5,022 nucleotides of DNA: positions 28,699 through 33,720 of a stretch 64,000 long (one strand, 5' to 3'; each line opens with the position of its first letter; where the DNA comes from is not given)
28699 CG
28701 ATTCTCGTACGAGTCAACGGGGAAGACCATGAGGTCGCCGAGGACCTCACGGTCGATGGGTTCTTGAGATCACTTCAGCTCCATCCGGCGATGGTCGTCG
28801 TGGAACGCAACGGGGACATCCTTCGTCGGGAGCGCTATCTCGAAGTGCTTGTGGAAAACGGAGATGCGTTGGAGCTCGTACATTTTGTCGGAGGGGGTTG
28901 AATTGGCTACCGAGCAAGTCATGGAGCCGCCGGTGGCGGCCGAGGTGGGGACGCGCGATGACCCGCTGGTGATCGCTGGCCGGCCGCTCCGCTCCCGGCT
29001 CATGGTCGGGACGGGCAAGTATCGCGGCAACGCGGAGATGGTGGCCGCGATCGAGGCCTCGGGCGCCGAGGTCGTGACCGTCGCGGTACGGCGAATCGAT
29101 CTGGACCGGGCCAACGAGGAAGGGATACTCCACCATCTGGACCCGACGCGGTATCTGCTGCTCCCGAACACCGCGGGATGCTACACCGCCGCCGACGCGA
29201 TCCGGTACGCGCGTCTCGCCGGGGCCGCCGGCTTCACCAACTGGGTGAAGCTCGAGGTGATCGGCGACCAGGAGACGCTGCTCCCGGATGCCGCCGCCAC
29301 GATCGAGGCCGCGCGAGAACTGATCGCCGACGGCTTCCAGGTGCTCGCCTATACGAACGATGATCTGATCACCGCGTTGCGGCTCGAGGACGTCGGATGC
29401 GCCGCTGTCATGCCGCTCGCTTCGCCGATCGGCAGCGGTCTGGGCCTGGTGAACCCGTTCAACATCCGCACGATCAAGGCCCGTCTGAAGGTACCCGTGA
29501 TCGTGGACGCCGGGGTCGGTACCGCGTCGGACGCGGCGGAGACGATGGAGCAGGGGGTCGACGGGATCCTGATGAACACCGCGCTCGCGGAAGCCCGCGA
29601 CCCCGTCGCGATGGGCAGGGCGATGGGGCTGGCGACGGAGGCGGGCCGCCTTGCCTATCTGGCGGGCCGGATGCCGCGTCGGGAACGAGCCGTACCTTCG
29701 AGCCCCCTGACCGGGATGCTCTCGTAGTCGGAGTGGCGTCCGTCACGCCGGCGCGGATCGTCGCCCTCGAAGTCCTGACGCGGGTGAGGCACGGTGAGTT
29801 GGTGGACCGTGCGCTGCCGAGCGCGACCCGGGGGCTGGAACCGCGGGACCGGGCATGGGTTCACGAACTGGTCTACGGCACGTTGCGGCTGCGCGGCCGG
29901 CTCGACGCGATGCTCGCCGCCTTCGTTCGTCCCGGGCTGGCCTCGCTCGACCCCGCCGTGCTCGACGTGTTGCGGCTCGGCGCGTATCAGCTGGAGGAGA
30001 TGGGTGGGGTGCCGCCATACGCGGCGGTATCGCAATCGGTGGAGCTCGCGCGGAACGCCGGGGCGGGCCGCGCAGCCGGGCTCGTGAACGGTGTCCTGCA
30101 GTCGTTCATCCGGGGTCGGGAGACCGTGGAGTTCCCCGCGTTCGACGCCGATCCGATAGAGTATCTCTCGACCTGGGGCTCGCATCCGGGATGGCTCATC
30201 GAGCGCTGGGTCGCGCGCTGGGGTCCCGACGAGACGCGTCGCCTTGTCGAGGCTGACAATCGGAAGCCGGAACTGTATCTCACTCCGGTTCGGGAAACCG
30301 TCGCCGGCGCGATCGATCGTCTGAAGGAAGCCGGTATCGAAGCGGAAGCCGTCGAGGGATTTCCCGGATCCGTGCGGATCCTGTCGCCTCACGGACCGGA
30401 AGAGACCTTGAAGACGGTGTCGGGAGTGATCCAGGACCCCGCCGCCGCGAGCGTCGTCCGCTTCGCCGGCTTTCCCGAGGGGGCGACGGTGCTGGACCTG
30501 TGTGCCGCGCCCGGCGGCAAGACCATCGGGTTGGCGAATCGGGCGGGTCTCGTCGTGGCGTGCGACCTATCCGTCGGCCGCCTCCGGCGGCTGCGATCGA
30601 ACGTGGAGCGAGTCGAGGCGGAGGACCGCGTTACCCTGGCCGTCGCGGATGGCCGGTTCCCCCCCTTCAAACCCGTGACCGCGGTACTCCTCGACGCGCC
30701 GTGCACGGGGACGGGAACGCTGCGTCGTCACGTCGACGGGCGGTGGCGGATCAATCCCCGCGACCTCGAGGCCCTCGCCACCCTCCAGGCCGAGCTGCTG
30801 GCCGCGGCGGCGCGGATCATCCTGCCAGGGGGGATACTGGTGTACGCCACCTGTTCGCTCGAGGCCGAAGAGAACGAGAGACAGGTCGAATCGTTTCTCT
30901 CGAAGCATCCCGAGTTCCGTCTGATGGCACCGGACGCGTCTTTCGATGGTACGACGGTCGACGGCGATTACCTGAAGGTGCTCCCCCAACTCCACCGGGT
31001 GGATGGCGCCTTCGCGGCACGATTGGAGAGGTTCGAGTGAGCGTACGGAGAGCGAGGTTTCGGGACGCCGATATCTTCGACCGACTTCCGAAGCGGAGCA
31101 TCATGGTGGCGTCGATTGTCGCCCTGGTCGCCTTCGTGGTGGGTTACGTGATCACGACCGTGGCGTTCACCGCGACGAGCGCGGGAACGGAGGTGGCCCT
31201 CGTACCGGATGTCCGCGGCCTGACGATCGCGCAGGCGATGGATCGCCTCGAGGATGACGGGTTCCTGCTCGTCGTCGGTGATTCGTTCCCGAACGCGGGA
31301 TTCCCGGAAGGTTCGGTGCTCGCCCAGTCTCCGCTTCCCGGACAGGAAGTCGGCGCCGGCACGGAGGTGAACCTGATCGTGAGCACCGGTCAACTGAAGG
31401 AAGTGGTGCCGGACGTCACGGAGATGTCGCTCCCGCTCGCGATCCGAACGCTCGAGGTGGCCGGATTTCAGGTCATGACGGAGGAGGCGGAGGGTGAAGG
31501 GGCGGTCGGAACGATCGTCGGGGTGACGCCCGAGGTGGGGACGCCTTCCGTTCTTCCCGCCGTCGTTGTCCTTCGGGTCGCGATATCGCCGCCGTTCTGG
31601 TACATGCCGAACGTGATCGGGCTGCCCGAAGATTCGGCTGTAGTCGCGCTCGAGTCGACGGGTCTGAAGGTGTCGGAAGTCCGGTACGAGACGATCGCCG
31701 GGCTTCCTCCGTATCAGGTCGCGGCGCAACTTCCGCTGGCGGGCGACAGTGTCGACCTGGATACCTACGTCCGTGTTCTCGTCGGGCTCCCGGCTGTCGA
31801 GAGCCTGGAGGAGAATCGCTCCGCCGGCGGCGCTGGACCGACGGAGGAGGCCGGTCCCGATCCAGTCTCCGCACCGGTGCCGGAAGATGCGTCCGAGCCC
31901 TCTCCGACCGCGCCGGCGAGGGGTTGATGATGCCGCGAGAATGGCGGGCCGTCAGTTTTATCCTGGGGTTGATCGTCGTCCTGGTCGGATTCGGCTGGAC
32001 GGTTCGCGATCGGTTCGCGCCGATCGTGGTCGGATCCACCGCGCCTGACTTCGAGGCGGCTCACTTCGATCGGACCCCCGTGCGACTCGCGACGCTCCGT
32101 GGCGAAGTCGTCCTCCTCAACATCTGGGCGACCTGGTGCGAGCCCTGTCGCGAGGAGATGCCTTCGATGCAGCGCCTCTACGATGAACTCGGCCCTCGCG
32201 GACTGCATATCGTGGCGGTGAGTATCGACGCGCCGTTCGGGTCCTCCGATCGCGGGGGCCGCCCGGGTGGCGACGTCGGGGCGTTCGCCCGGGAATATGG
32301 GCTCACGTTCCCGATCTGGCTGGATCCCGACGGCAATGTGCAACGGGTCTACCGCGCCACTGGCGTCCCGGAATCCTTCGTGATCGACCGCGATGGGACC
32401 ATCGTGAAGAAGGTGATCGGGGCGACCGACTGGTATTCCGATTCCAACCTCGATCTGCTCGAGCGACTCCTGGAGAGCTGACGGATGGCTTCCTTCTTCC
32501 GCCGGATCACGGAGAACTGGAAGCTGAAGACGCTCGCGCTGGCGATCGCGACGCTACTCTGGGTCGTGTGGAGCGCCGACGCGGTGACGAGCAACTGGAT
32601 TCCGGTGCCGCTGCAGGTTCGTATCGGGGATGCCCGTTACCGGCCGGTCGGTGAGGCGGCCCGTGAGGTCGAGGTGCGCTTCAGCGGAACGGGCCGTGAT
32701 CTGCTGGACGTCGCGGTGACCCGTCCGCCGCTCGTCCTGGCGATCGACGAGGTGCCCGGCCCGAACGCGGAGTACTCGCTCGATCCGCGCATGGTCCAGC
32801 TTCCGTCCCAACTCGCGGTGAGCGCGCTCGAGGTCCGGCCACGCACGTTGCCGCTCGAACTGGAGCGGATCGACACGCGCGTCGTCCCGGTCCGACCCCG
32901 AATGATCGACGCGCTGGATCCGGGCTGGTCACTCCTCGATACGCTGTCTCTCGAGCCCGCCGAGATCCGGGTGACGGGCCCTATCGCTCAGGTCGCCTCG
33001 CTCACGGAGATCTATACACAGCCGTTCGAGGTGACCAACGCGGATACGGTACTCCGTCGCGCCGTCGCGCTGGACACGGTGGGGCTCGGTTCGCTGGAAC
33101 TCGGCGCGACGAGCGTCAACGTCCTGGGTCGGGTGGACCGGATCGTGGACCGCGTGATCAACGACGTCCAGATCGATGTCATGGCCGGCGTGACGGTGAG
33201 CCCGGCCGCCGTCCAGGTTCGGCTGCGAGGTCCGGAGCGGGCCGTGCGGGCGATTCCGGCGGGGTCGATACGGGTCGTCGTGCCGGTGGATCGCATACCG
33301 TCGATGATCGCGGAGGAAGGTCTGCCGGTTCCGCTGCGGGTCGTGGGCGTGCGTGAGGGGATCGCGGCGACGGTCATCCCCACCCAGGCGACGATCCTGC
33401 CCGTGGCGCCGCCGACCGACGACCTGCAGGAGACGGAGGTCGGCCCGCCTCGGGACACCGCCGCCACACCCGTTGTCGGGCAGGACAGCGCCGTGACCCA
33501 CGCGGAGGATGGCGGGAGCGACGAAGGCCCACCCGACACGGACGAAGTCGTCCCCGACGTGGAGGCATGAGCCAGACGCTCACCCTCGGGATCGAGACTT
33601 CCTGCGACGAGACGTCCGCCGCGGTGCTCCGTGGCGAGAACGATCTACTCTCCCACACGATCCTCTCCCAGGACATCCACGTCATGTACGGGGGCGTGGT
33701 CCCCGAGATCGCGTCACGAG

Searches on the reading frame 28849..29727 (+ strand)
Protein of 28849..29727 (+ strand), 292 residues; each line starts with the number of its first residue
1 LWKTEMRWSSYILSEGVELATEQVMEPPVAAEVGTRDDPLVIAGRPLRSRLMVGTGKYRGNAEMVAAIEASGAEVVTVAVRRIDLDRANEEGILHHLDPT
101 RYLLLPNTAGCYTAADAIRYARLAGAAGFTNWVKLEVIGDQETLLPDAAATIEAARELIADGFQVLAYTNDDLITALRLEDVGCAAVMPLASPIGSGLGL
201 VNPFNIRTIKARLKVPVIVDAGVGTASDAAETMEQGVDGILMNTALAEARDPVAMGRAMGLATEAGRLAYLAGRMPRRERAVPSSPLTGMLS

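Call 22: search_protein_families(library=pfam, proteins=[window:28849-29727:+], max_evalue=0.0001)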
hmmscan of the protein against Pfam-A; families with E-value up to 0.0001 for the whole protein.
window:28849-29727:+ (292 aa): 1 family
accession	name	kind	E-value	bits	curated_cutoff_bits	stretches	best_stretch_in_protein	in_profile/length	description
PF05690.20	ThiG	-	1.2e-103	346.2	23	1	42-286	2-247/247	Thiazole biosynthesis protein ThiG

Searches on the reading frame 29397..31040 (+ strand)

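Call 22: search_protein_families(library=pfam, proteins=[window:29397-31040:+], max_evalue=0.0001)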
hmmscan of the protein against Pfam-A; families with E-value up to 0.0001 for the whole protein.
window:29397-31040:+ (547 aa): 4 families
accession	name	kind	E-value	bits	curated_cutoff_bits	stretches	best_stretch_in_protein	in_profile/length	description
PF01189.24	Methyltr_RsmB-F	-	8.5e-45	153.3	27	1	361-543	8-198/199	16S rRNA methyltransferase RsmB/F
PF01029.23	NusB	-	9.6e-25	87.9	23.1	1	118-239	2-133/133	NusB family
PF22458.1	RsmF-B_ferredox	-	4e-11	43.3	27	1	263-331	1-70/74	Methyltr_RsmF/B-like, ferredoxin-like domain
PF01728.25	FtsJ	-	4.6e-07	30.4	24.1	1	358-515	18-167/181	FtsJ-like methyltransferase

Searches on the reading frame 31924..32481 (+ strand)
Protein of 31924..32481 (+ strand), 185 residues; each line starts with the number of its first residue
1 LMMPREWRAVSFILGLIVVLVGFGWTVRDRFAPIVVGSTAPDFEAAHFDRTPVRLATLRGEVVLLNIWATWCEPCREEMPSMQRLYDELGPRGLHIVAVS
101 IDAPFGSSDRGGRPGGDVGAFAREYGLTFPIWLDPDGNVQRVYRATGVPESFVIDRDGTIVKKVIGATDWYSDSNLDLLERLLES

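Call 22: search_protein_families(library=pfam, proteins=[window:31924-32481:+], max_evalue=0.0001)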
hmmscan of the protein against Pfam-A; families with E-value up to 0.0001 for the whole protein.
window:31924-32481:+ (185 aa): 3 families
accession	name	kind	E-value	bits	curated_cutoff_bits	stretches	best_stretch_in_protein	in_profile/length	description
PF00578.27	AhpC-TSA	-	1.1e-29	103.4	26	1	36-162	1-123/124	AhpC/TSA family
PF08534.16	Redoxin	-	3.2e-22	79.4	26.6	1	36-170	2-138/148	Redoxin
PF13905.12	Thioredoxin_8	-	3.4e-10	40.6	27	1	60-103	1-45/94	Thioredoxin-like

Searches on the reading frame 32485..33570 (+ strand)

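Call 22: search_protein_families(library=pfam, proteins=[window:32485-33570:+], max_evalue=0.0001)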
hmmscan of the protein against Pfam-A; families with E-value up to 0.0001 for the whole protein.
window:32485-33570:+ (361 aa): 1 family
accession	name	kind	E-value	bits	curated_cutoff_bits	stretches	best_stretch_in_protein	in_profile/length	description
PF07949.17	YbbR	-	4.1e-06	27.5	22.3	0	134-196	1-63/81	YbbR-like protein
